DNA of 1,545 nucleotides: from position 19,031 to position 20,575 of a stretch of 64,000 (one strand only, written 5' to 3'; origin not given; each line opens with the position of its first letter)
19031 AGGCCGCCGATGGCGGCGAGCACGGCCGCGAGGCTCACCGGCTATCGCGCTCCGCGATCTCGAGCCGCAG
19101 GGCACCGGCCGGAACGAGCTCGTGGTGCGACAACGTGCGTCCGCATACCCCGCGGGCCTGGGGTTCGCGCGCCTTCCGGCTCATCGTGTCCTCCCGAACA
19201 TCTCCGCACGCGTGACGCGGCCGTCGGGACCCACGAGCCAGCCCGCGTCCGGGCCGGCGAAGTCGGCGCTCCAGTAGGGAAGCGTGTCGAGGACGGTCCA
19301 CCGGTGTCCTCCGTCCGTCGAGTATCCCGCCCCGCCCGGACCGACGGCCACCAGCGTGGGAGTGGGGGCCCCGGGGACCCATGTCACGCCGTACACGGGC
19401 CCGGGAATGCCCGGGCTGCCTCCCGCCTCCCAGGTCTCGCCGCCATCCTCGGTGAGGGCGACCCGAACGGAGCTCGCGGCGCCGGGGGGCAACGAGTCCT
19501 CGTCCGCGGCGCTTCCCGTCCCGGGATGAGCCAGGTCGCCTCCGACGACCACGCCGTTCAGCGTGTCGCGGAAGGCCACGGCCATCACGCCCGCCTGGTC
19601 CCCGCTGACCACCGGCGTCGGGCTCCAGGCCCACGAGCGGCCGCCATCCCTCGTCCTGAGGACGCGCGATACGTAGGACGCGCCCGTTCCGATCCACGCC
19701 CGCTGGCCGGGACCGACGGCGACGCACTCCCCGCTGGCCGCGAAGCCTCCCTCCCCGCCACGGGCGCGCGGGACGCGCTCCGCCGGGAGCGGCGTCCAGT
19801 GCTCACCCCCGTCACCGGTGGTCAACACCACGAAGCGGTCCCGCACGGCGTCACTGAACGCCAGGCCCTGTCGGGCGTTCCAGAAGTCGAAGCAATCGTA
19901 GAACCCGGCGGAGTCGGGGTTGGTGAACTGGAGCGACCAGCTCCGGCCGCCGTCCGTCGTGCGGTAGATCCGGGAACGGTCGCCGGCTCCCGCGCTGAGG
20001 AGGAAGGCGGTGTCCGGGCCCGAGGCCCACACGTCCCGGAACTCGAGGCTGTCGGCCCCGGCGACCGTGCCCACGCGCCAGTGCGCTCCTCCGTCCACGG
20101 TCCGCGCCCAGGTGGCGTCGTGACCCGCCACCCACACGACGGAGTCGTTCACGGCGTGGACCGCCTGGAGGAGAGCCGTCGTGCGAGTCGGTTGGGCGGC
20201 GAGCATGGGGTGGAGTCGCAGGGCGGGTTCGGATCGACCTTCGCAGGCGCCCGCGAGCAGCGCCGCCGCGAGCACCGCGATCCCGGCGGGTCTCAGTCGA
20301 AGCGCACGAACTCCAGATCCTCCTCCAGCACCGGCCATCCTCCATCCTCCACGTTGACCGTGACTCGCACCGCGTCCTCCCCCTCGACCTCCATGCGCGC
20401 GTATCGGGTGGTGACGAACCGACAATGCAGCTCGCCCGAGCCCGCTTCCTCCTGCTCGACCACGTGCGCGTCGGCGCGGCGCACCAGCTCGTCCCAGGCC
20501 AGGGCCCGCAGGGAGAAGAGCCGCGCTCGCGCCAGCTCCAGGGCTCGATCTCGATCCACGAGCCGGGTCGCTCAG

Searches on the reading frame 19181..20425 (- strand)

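Call 48: search_protein_families(library=pfam, proteins=[window:19181-20425:-], max_evalue=0.01)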
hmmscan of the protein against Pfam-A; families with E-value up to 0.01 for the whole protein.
window:19181-20425:- (414 aa): 2 families
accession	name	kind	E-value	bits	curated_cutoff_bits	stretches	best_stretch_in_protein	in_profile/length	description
PF02012.26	BNR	-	4.4e-08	32.4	27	0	154-165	1-12/12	BNR/Asp-box repeat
PF14870.12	PSII_BNR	-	5.8e-05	22.9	27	0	86-164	20-95/303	Photosynthesis system II assembly factor YCF48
